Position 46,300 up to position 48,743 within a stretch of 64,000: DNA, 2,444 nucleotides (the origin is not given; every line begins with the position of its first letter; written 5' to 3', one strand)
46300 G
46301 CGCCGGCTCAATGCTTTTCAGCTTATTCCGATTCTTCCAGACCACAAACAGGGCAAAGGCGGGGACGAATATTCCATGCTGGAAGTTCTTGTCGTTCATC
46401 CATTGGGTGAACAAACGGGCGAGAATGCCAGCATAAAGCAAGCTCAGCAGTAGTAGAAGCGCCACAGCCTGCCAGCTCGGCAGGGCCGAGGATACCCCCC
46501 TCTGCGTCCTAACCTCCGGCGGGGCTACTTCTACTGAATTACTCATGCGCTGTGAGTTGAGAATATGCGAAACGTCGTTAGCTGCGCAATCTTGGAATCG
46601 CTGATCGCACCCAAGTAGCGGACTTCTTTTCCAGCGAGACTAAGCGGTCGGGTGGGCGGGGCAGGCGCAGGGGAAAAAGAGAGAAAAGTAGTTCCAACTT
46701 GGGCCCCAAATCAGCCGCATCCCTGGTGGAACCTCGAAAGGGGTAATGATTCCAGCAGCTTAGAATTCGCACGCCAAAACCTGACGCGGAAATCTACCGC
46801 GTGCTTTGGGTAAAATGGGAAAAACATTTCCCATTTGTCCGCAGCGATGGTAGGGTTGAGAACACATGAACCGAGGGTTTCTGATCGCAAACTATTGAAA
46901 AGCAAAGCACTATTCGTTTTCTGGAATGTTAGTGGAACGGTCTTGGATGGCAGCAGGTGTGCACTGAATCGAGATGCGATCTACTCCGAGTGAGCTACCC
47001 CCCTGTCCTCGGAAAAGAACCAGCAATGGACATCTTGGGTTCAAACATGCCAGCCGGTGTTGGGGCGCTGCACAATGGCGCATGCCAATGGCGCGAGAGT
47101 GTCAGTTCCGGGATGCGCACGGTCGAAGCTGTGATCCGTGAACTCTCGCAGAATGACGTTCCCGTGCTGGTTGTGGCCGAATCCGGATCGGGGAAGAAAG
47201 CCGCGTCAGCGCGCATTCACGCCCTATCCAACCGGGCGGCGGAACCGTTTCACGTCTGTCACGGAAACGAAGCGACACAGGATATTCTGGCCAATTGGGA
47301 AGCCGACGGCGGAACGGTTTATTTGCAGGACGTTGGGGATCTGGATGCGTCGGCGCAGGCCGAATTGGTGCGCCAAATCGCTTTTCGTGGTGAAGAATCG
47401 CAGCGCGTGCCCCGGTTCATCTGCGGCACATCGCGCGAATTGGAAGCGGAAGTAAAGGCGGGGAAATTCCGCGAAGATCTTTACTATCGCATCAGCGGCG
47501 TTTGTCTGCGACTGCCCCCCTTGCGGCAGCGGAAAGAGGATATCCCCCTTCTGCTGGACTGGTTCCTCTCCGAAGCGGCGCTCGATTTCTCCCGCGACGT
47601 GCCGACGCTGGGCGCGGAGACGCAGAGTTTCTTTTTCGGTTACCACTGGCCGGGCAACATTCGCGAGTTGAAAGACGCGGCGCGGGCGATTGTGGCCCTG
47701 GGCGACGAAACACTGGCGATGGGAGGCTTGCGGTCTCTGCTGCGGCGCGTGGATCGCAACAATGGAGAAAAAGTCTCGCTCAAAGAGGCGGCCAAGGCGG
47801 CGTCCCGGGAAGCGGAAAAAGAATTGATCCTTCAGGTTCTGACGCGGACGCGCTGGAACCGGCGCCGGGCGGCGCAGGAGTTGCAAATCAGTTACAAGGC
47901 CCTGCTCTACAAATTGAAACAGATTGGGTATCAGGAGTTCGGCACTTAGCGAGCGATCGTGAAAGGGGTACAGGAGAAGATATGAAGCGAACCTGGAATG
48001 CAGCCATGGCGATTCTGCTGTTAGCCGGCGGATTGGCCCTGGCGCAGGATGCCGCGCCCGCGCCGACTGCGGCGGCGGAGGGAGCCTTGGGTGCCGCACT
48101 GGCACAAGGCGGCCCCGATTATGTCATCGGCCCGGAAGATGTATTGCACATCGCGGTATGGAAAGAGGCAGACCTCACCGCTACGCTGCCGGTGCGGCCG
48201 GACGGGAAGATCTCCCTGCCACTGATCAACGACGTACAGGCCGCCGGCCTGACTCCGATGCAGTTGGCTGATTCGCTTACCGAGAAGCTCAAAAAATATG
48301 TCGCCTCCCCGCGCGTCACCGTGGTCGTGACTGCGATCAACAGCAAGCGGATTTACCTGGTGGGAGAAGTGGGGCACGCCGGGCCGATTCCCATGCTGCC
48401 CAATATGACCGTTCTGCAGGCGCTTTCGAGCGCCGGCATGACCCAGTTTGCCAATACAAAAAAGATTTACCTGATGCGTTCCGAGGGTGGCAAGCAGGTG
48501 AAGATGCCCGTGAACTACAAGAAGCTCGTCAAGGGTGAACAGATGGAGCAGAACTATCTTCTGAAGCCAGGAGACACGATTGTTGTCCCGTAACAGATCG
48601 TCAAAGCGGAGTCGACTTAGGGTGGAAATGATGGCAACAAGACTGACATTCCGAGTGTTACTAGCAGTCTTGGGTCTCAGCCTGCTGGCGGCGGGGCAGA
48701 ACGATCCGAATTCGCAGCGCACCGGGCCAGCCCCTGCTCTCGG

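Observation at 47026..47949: EBP-like regulator heading the EPS operon lacks GAFTGA, the Walker B DE pair and any sensory domain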

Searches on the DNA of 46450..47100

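Call 60: search_rna_families(source=window, start=46450, end=47100, threshold=evalue, max_evalue=1)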
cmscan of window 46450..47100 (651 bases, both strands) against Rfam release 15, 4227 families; matches with E-value up to 1: 0.
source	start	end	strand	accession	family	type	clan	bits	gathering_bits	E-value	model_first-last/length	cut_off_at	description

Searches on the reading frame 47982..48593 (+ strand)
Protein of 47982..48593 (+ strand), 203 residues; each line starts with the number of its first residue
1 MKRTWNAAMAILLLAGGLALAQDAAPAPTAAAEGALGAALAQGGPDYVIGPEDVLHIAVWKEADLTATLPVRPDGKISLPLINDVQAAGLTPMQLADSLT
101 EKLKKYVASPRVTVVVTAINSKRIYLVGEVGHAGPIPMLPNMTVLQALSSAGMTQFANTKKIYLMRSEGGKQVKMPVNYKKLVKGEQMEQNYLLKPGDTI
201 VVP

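Call 10: search_protein_families(library=ncbifam, proteins=[window:47982-48593:+], max_evalue=0.00001)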
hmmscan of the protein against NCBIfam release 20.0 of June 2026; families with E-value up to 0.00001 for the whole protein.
window:47982-48593:+ (203 aa): 4 families
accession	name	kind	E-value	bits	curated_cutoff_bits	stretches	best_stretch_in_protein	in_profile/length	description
TIGR03027.2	pepcterm_export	equivalog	6e-48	162.7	180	1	46-203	2-165/169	XrtA/PEP-CTERM system exopolysaccharide export protein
NF041843.1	EpsY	equivalog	3.5e-39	134.2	320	1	45-202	51-210/211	exopolysaccharide export protein EpsY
NF011658.0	PRK15078.1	subfamily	3.1e-23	82.1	333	1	46-203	84-250/380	polysaccharide export protein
TIGR03028.1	EpsE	equivalog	9e-23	80.8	262.65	1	46-202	1-159/239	polysaccharide export protein EpsE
